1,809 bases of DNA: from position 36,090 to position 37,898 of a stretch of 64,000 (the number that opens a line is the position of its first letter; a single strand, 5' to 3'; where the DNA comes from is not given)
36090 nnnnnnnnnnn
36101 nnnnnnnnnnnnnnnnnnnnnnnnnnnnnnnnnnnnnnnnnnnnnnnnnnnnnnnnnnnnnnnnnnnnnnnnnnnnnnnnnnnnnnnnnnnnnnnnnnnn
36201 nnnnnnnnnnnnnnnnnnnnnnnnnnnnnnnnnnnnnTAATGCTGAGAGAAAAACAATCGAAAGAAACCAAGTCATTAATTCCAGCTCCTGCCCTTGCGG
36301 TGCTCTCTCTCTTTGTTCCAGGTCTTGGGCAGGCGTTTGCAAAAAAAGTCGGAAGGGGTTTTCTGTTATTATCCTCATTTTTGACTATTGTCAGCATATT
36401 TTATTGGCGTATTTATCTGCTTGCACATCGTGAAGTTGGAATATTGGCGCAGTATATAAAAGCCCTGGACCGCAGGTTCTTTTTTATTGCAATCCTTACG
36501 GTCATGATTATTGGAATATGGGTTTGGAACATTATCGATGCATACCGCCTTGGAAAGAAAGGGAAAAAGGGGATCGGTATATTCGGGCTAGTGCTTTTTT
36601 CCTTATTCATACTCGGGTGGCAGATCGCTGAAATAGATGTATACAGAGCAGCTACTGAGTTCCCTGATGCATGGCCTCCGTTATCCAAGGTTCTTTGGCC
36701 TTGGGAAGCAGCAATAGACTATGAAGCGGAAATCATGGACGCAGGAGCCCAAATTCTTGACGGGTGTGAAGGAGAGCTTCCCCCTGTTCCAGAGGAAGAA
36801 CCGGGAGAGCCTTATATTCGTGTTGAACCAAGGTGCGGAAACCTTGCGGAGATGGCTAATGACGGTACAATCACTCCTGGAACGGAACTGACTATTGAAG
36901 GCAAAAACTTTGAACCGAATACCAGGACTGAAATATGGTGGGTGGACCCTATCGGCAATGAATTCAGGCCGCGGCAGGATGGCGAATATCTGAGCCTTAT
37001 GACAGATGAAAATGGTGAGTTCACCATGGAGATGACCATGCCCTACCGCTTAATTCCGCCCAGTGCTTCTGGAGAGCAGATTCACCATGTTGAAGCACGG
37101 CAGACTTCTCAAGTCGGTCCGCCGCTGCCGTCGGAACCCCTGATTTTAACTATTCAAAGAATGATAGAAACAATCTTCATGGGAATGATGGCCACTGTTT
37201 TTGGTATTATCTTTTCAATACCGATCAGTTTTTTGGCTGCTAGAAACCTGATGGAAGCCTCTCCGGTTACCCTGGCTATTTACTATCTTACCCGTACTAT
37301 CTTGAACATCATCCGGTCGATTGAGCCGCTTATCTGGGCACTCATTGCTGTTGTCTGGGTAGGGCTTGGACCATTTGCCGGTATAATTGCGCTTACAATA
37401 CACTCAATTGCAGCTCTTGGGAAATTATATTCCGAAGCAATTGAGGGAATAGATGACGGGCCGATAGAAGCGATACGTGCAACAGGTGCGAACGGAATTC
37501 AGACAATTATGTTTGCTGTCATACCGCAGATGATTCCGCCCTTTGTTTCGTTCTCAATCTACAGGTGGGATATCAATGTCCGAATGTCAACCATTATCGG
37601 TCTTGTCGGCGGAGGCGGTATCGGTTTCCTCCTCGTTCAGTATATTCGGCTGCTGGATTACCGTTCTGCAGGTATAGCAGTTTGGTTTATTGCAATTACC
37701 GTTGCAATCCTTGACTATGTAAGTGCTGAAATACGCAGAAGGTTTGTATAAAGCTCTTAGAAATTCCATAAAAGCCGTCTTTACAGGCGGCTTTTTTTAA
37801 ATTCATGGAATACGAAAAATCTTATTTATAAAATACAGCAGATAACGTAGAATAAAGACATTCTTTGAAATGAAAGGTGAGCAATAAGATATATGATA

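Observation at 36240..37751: PhnE-type ABC permease with a 230-aa N-terminal extension containing extra TMs and an extracytoplasmic acidic domain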

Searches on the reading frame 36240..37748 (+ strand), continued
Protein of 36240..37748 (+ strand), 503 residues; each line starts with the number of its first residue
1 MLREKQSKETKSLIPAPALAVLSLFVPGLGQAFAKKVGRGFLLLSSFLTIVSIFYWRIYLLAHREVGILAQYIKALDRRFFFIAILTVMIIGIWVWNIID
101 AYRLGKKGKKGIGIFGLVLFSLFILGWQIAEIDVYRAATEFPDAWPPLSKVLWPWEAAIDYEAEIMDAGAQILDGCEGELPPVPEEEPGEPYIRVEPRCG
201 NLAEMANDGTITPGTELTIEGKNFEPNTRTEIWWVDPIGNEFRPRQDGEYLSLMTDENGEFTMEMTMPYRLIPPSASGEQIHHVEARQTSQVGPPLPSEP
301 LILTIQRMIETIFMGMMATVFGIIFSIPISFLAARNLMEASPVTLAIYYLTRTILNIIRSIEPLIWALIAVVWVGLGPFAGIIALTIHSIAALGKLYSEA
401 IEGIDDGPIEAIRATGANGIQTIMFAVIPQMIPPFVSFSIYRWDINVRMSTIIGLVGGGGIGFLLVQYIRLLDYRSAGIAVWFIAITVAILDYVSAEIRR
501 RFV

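Call 8: search_solved_structures(query=window:36240-37748:+, max_evalue=1, show_alignments=2)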
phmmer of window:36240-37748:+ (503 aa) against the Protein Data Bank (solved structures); distinct sequences matched with E-value up to 1: 5.
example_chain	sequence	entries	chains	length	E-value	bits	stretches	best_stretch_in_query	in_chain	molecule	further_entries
6cvl_A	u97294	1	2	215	4.2e-09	39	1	298-481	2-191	MetI transmembrane subunit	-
3dhw_A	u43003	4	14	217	4.3e-09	39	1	298-481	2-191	D-methionine transport system permease protein metI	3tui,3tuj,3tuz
7mbz_A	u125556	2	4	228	6e-05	25.3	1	309-491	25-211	ABC transporter, permease protein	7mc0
4yms_D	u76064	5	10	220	0.00079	21.7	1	304-461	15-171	ABC-type amino acid transport system, permease component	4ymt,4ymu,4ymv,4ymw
1dlm_A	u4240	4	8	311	0.59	12.2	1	189-281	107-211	CATECHOL 1,2-DIOXYGENASE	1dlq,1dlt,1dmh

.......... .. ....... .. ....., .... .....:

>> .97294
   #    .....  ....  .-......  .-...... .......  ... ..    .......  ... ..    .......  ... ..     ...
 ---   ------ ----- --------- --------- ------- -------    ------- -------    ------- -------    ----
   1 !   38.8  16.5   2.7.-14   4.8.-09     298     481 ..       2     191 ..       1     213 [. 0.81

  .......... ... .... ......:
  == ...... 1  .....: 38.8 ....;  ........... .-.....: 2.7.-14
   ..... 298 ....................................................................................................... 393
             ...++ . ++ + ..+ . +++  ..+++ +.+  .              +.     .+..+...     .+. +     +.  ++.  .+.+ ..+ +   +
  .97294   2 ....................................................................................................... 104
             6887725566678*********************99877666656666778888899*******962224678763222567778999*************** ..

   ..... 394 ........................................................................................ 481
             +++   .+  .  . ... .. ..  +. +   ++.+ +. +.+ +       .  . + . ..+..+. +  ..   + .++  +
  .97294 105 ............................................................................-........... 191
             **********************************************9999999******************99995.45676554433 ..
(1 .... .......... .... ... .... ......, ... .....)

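Call 17: find_encoding_contigs(protein=P0081, flank=10000, max_places=3)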
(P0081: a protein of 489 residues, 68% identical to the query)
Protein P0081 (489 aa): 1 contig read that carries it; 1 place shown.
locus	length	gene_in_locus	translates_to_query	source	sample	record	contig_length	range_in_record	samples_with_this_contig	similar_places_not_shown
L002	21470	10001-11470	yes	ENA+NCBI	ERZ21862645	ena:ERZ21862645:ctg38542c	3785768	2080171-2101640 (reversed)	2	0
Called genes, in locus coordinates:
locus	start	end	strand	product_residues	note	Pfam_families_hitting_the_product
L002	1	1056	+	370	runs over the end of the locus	PF18845:baeRF_family3, PF18848:baeRF_family6, PF18849:baeRF_family7, PF18855:baeRF_family11, PF18851:baeRF_family8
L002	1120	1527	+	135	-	PF00231:ATP-synt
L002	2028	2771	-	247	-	PF00027:cNMP_binding (weak), PF13545:HTH_Crp_2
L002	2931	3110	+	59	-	-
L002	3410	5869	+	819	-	PF19077:Big_13 (faint), PF13585:CHU_C (weak), PF13860:FlgD_ig (weak), PF00691:OmpA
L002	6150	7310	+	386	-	-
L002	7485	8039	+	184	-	PF10469:AKAP7_NLS (weak), PF02834:LigT_PEase, PF13563:2_5_RNA_ligase2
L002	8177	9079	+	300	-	PF12974:Phosphonate-bd, PF09084:NMT1 (weak)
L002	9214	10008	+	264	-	PF00005:ABC_tran, PF13304:AAA_21 (faint)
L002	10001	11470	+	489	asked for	PF00528:BPD_transp_1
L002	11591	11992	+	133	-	-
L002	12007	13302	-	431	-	PF07260:ANKH (faint)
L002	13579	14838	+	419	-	PF00534:Glycos_transf_1 (weak)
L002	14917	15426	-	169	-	PF25084:LbH_EIF2B (weak), PF14602:Hexapep_2 (faint), PF25084:LbH_EIF2B (weak), PF25087:GMPPB_C (weak), PF00132:Hexapep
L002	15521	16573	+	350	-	PF01594:AI-2E_transport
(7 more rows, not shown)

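Call 18: find_encoding_contigs(protein=P0001, flank=10000, max_places=2)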
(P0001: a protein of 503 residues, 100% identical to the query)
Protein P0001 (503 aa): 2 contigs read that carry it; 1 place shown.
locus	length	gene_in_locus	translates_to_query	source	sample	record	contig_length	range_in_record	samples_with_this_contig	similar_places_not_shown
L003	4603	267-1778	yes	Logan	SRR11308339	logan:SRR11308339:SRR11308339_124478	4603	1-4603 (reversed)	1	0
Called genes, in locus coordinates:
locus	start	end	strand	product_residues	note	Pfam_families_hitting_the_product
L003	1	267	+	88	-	?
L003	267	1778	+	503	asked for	PF00528:BPD_transp_1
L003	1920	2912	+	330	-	PF01699:Na_Ca_ex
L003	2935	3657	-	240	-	-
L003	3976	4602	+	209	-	?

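Call 21: find_related_loci(query=A1, collection=genome_contigs, flank=6000)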
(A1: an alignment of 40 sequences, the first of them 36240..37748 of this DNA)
Query A1 (503 aa) in genome_contigs; peptide patterns used: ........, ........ (x = any residue, [..] = any of these).
600 stretches matched a pattern (row limit reached: there are more); 591 encode a relative of the query (tblastn E <= 1e-3); the best 80 are kept; 80 distinct loci.
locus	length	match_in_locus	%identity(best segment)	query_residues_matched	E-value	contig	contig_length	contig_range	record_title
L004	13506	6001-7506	66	3-503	0e+0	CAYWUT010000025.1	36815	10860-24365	MAG TPA_asm: uncultured Spirochaetota bacterium isolate binchicken_co334_240 genome assembly, contig: NODE_1812_length_3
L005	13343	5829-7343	67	1-503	0e+0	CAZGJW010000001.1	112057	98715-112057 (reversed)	MAG TPA_asm: uncultured Spirochaetota bacterium isolate binchicken_co89_639 genome assembly, contig: NODE_118_length_112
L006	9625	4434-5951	65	1-503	0e+0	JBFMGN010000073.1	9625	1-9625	MAG: Spirochaetota bacterium isolate MAG298 MAG298_73, whole genome shotgun sequence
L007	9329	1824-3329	64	3-503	0e+0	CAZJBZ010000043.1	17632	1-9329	MAG TPA_asm: uncultured Spirochaetales bacterium isolate SRP141376_co4_201 genome assembly, contig: NODE_5526_length_176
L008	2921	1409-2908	68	4-503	0e+0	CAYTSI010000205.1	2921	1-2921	MAG TPA_asm: uncultured Spirochaetales bacterium isolate binchicken_co8_284 genome assembly, contig: NODE_70141_length_2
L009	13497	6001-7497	66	6-503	0e+0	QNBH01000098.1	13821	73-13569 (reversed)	MAG: Spirochaetes bacterium isolate B32_G16 B32_Guay16_scaffold_02749, whole genome shotgun sequence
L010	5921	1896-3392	65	7-503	0e+0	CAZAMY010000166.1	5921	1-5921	MAG TPA_asm: uncultured Sediminispirochaeta sp. isolate binchicken_co13_30 genome assembly, contig: NODE_22961_length_59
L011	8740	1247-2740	67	5-503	0e+0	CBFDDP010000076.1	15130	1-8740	MAG TPA_asm: uncultured bacterium isolate SRR26215674_binner13_Refined_32 genome assembly, contig: ERZ25073485.2740, who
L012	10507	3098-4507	72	35-503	0e+0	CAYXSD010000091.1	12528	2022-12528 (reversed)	MAG TPA_asm: uncultured Spirochaetales bacterium isolate binchicken_co8_323 genome assembly, contig: NODE_9371_length_12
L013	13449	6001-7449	68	20-503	0e+0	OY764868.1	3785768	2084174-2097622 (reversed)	MAG: Spirochaetia bacterium isolate 011fa16d-6e6a-4572-b8a7-e5a7f8581680 genome assembly, chromosome: 1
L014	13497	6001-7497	65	7-503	0e+0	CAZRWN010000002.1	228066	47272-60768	MAG TPA_asm: uncultured Sediminispirochaeta sp. isolate SRP252850_co1_385 genome assembly, contig: NODE_15_length_228066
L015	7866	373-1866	64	7-503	0e+0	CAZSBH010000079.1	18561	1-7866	MAG TPA_asm: uncultured Spirochaetaceae bacterium isolate SRP214966_co2_439 genome assembly, contig: NODE_4341_length_18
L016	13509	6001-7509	66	2-503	0e+0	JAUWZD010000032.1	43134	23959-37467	MAG: Spirochaetales bacterium isolate CSMAG_2727 CSMAG_2727_k141_151323_length_43134_cov_12.9877, whole genome shotgun s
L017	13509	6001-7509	63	3-503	0e+0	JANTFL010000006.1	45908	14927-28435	MAG: Sediminispirochaeta sp. isolate bin10011 c_000000000373, whole genome shotgun sequence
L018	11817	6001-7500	66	3-501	0e+0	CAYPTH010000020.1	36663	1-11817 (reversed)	MAG TPA_asm: uncultured Spirochaetaceae bacterium isolate binchicken_co8_361 genome assembly, contig: NODE_1277_length_3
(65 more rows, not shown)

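Call 23: predict_structure(alignment_id=A1)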
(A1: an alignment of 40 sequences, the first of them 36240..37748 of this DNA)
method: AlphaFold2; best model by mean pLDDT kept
length: 503 residues; sequences in the alignment: 40
mean_pLDDT: 72.2   pTM: 0.43
mean pLDDT of the five models: 72.2, 70.1, 69.1, 65.2, 64.5
residues with pLDDT >= 90: 41; 70-90: 234; 50-70: 182; < 50: 46
segments of 3 or more residues with pLDDT < 50: 1-9, 148-154, 373-377, 457-459, 461-473, 497-499
pLDDT, mean of each block of 10 residues (from residue 1): 38 77 86 80 87 88 86 87 88 88 73 78 75 63 53 53 82 85 87 91 79 88 89 87 83 89 88 73 89 70 63 66 67 63 67 66 56 49 61 65 73 79 77 69 64 52 47 49 54 52 47
secondary structure, 60 per line:
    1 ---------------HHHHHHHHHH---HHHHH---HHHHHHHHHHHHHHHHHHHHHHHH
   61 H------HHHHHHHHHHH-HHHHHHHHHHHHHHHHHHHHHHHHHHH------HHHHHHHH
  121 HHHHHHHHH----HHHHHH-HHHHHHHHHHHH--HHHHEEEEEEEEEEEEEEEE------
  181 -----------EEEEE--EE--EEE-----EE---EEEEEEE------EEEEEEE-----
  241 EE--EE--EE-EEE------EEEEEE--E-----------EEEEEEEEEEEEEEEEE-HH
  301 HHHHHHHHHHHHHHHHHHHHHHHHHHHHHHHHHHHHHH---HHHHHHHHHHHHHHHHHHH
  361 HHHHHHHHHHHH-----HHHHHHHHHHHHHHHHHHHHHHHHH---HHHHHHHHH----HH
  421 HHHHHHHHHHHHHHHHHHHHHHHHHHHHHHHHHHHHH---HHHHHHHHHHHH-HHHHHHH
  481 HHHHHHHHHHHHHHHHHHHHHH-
elements in order: H16-25 H29-33 H37-61 H68-78 H80-106 H113-129 H134-139 H141-152 H155-158 E159-174 E192-196 E203-205 E216-222 E229-235 E252-254 E261-266 E281-297 H299-338 H342-372 H378-402 H406-414 H419-457 H461-472 H474-502

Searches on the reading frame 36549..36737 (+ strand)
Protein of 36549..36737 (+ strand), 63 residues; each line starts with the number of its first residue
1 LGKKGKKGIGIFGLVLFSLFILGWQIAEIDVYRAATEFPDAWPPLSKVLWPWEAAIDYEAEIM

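Call 31: search_protein_families(library=ncbifam, proteins=[window:36549-36737:+], max_evalue=10)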
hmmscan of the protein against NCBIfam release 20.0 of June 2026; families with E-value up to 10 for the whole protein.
seq(63 aa): 0 families

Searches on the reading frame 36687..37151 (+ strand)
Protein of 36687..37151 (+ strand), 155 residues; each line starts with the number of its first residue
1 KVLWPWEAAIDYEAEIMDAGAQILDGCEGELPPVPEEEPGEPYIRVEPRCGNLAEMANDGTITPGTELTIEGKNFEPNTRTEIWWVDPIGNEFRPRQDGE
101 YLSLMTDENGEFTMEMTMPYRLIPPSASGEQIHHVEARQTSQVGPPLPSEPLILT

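Call 34: predict_structure(alignment_id=A2)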
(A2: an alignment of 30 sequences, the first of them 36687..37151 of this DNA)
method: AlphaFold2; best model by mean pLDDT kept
length: 155 residues; sequences in the alignment: 30
mean_pLDDT: 87.2   pTM: 0.77
mean pLDDT of the five models: 87.2, 86.9, 86.1, 85.6, 83.9
residues with pLDDT >= 90: 94; 70-90: 42; 50-70: 16; < 50: 3
segments of 3 or more residues with pLDDT < 50: none
pLDDT, mean of each block of 10 residues (from residue 1): 58 88 92 94 96 87 92 97 94 90 96 95 74 95 77 54
secondary structure, 60 per line:
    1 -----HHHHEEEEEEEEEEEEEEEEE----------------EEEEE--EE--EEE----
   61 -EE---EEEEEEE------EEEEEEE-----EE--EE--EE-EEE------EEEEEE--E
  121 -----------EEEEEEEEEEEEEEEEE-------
elements in order: H6-9 E10-26 E43-47 E54-56 E67-73 E80-86 E103-105 E112-117 E132-148

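Call 50: search_solved_structures(query=A2, max_evalue=10)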
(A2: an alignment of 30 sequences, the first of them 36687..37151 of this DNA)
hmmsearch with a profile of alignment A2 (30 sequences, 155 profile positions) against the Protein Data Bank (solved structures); distinct sequences matched with E-value up to 10: 12.
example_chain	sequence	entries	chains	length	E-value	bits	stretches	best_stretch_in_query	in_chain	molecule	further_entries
9ly6_A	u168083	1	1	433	0.033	17.3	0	55-91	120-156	CD276 antigen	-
9ly5_C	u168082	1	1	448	0.035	17.3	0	55-91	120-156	CD276 antigen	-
1dlm_A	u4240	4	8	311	0.041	17.1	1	33-121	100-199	CATECHOL 1,2-DIOXYGENASE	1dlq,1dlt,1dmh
2eak_A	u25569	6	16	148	0.098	15.8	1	57-113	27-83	Galectin-9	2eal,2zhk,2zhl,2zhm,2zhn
3wlu_A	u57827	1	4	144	0.1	15.8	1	57-113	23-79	Galectin-9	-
3lsd_A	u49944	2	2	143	0.1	15.8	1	58-113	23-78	Galectin-9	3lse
2yy1_A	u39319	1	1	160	0.11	15.6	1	47-113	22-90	Galectin-9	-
2xsv_A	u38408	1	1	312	0.2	14.8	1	34-120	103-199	CATECHOL 1,2 DIOXYGENASE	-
2xsr_A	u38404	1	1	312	0.21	14.8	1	34-120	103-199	CATECHOL 1,2 DIOXYGENASE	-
2xsu_A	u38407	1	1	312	0.21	14.8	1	34-120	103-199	CATECHOL 1,2 DIOXYGENASE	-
3wv6_A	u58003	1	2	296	0.37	14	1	58-113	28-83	Galectin-9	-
2h5f_A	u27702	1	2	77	1.1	12.5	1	74-133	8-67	denmotoxin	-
